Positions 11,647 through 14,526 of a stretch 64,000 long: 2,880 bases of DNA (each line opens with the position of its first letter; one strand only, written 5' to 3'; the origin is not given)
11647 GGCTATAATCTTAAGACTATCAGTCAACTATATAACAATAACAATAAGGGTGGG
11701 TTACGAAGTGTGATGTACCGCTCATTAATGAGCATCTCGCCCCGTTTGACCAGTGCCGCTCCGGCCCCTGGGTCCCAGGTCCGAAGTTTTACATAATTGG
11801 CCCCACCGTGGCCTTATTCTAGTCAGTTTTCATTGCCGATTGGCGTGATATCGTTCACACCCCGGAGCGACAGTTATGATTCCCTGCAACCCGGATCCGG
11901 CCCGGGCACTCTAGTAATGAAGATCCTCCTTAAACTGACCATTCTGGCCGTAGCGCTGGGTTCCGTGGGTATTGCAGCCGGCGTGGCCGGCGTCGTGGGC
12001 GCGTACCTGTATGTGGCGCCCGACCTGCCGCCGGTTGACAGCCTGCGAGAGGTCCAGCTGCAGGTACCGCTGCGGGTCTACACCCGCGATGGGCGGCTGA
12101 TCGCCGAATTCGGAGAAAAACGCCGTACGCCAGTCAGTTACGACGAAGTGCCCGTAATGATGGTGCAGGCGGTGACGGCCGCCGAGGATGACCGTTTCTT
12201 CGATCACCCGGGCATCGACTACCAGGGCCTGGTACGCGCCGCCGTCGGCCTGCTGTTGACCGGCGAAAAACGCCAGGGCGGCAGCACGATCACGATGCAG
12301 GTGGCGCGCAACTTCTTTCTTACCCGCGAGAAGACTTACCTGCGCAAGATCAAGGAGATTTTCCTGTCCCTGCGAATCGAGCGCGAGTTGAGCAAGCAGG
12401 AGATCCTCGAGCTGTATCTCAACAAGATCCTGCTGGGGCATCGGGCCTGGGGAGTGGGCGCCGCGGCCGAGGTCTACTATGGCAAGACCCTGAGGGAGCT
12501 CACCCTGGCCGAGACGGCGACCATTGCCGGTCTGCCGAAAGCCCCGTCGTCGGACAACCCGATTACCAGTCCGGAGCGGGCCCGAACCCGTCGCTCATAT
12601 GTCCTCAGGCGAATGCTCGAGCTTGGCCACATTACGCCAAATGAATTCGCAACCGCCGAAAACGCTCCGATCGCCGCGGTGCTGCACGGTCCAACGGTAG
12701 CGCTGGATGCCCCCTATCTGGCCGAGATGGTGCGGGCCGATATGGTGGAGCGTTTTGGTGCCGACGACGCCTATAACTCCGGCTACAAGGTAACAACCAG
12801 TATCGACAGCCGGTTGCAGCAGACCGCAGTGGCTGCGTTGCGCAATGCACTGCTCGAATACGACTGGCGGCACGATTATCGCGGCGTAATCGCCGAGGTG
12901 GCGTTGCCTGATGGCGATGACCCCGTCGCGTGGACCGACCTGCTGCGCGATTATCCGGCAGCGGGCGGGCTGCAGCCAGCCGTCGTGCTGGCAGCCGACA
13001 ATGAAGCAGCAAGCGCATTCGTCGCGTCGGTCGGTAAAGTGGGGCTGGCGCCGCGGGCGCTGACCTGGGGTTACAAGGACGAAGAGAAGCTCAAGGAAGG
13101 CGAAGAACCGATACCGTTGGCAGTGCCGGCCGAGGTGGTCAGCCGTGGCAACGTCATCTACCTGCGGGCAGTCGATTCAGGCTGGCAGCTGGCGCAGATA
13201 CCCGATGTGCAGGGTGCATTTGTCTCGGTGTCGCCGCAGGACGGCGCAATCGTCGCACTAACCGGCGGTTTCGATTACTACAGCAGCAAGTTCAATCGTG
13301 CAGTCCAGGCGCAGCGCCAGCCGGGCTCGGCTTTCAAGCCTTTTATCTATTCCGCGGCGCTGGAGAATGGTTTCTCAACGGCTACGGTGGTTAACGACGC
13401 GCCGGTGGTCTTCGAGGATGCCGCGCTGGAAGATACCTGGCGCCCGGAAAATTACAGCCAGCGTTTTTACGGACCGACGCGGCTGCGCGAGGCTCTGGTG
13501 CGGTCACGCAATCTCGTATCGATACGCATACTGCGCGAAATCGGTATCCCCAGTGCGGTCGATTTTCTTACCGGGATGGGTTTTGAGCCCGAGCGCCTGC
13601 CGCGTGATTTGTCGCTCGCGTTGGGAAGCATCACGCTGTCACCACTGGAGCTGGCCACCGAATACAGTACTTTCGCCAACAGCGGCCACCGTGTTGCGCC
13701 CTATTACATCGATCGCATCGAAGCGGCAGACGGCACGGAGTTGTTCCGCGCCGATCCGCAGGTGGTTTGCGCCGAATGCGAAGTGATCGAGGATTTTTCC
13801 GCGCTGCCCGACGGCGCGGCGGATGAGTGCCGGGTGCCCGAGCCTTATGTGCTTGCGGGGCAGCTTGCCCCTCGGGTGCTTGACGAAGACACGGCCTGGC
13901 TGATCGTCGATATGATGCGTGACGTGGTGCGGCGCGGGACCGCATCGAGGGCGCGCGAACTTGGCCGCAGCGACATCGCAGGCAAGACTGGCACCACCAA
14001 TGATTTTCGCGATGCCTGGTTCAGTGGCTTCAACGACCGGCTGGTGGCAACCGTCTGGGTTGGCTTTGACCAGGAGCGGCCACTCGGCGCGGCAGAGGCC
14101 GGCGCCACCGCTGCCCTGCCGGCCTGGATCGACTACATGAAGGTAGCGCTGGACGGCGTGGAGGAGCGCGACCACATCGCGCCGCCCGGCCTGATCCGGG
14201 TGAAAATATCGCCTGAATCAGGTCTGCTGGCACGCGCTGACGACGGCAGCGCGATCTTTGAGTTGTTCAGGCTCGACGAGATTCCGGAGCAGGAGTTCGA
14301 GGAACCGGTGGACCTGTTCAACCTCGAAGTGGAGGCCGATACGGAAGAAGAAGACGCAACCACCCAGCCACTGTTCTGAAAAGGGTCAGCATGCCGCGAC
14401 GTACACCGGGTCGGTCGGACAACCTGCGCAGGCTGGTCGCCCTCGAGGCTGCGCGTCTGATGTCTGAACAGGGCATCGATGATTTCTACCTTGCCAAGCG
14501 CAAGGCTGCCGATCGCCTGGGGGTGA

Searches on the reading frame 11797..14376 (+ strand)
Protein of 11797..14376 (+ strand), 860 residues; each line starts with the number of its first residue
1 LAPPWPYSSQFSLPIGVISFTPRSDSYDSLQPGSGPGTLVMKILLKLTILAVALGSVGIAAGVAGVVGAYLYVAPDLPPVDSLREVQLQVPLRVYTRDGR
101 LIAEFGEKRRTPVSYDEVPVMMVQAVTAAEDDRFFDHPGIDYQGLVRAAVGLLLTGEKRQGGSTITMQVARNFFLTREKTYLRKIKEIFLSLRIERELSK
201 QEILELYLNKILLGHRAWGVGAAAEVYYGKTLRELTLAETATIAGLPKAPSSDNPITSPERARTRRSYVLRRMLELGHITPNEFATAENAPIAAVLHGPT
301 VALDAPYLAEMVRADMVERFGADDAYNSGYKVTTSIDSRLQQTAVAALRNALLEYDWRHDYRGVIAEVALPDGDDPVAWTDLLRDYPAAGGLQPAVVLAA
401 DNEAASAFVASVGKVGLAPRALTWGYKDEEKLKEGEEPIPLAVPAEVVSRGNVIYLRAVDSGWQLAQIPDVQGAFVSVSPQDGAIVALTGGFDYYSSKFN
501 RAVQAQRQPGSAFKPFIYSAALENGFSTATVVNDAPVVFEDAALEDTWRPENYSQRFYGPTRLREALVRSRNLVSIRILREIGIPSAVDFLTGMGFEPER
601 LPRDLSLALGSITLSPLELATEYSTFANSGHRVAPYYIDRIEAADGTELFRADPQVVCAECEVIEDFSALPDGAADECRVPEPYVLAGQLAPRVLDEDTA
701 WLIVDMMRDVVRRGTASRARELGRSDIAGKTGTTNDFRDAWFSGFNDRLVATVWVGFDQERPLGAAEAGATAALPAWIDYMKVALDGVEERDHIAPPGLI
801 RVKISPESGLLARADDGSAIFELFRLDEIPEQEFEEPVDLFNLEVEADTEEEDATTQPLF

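Call 4: search_protein_families(library=pfam, proteins=[window:11797-14376:+], max_evalue=0.01)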
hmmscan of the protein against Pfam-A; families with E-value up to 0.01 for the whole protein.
window:11797-14376:+ (860 aa): 3 families
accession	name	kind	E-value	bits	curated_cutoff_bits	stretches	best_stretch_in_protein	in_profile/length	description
PF00912.28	Transgly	-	1.7e-62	210.4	27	1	99-273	2-177/178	Transglycosylase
PF00905.27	Transpeptidase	-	7.7e-31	107.8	22.1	1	473-745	1-264/299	Penicillin binding protein transpeptidase domain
PF17092.11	PCB_OB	-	8.5e-16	59.1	27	1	361-471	1-111/111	Penicillin-binding protein OB-like domain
